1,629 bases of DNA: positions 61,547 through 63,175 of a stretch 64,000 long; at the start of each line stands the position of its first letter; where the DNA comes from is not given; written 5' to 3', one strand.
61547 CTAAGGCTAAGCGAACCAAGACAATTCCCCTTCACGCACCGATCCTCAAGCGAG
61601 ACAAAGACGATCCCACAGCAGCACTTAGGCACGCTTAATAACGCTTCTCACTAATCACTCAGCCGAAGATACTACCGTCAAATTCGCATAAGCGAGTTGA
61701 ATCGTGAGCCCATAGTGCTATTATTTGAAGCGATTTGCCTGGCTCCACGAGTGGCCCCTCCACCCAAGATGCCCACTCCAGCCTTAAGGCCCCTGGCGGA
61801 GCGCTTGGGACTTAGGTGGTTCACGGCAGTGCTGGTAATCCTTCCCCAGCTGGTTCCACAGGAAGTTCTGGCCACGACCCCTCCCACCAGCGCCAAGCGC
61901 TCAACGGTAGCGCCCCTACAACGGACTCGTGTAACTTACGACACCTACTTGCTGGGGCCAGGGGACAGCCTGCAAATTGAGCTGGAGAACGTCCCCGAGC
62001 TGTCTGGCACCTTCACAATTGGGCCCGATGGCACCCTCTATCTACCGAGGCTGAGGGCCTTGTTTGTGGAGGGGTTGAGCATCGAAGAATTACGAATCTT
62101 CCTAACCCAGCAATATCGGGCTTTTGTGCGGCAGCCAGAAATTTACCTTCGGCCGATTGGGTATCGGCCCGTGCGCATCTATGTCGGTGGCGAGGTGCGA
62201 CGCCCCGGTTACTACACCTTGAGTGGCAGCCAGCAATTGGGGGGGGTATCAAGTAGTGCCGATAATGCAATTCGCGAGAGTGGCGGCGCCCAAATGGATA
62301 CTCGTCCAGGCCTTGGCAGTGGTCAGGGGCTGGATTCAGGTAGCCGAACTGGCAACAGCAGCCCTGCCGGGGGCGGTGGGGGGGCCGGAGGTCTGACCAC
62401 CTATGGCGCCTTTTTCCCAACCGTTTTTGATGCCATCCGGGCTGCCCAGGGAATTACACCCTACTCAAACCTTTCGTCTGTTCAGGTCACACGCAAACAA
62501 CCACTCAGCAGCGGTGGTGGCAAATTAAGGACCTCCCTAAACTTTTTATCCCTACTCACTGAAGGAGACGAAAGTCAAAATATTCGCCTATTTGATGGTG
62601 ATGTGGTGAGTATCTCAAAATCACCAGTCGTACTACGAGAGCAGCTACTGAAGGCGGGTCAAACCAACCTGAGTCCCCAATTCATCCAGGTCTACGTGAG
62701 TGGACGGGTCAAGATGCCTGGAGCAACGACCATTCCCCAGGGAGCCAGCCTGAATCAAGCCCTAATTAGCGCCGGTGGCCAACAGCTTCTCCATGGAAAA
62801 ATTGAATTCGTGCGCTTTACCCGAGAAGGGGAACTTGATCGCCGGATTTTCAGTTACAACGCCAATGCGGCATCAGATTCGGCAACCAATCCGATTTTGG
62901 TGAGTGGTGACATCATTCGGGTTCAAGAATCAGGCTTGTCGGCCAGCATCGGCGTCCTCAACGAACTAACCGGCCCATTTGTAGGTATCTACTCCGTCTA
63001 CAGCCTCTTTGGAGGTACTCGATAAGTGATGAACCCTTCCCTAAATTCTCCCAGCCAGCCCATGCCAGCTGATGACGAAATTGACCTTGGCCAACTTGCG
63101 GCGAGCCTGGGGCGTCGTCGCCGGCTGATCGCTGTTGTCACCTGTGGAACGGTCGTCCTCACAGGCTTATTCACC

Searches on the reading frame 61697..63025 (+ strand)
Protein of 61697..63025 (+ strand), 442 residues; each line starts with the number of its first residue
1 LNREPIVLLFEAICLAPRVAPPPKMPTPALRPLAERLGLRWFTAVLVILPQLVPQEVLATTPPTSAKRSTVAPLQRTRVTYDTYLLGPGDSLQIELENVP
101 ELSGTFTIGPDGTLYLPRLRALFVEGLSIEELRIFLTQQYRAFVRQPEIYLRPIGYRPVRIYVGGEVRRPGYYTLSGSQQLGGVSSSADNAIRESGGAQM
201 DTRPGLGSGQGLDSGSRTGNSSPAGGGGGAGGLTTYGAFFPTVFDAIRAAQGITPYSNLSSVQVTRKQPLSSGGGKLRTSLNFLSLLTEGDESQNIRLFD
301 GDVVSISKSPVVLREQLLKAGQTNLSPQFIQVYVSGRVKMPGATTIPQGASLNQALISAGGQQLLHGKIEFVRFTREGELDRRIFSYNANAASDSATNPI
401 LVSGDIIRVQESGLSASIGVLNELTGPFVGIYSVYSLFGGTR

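Call 3: search_protein_families(library=pfam, proteins=[window:61697-63025:+])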
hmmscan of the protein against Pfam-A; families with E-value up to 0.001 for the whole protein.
window:61697-63025:+ (442 aa): 3 families
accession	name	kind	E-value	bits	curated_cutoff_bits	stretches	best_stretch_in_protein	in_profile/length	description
PF02563.21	Poly_export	-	6.9e-16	58.6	28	1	82-150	5-73/77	Polysaccharide biosynthesis/export protein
PF22461.2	SLBB_2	-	4.6e-15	55.9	27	1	331-409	2-79/79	SLBB domain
PF10531.15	SLBB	-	8e-12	45.3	27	1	332-361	2-31/55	SLBB domain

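Call 4: search_protein_families(library=ncbifam, proteins=[window:61697-63025:+], max_evalue=0.01)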
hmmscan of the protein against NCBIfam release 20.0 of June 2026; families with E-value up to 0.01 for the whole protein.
window:61697-63025:+ (442 aa): 4 families
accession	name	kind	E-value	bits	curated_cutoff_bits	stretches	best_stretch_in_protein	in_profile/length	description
TIGR03027.2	pepcterm_export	equivalog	1.5e-20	73.6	180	2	83-170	2-93/169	XrtA/PEP-CTERM system exopolysaccharide export protein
TIGR03028.1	EpsE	equivalog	4.9e-19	68.6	262.65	3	84-188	2-108/239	polysaccharide export protein EpsE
NF011658.0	PRK15078.1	subfamily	2.3e-13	49.7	333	1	73-174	75-186/380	polysaccharide export protein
NF041843.1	EpsY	equivalog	1.2e-10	40.9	320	1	81-181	50-150/211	exopolysaccharide export protein EpsY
